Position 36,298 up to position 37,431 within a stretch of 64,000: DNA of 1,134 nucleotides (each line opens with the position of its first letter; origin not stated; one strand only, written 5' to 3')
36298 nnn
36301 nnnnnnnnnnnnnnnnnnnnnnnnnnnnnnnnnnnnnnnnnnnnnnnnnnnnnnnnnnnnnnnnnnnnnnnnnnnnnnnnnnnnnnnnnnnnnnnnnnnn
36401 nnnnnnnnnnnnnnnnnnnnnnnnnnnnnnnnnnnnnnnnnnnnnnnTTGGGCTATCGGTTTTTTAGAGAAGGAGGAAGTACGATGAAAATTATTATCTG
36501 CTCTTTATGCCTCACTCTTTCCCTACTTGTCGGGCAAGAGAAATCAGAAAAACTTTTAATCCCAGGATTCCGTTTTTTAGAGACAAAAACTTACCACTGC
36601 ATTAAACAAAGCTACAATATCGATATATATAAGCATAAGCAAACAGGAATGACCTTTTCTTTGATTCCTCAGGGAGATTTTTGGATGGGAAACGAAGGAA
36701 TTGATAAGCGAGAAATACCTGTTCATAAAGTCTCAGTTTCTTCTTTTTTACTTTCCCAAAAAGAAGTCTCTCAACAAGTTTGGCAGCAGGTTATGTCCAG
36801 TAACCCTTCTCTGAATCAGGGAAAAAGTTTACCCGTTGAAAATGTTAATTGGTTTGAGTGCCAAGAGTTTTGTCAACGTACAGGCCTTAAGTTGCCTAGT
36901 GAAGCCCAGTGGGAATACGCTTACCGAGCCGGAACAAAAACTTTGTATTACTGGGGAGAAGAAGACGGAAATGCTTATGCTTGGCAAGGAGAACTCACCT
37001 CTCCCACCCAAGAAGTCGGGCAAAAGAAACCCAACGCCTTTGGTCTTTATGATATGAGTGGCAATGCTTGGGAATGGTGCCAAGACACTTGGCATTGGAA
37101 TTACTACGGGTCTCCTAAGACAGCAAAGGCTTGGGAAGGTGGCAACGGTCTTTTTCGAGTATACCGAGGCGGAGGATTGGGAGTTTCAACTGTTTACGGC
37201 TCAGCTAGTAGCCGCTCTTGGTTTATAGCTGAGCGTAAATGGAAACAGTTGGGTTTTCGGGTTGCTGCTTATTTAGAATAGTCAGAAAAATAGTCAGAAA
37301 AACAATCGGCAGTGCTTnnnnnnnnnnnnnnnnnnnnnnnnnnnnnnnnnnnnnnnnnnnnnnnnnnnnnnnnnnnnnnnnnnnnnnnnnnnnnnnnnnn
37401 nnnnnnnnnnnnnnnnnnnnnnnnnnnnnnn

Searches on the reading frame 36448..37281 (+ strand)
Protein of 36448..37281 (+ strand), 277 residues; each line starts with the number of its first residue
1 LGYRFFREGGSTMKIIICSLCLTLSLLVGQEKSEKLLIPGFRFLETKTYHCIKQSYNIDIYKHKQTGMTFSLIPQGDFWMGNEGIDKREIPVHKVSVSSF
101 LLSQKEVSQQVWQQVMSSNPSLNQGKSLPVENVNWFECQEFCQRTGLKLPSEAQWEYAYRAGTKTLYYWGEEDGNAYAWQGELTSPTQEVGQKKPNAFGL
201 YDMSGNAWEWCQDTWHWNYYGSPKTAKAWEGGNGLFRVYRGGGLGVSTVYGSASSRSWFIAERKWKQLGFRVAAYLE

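Call 51: search_protein_families(library=pfam, proteins=[window:36448-37281:+], max_evalue=0.00001)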
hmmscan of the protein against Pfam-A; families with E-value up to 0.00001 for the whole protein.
window:36448-37281:+ (277 aa): 1 family
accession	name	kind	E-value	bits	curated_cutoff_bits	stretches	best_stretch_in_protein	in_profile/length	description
PF03781.23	FGE-sulfatase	-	2.7e-40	139.1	23.3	1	70-273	5-254/255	Sulfatase-modifying factor enzyme 1-like domain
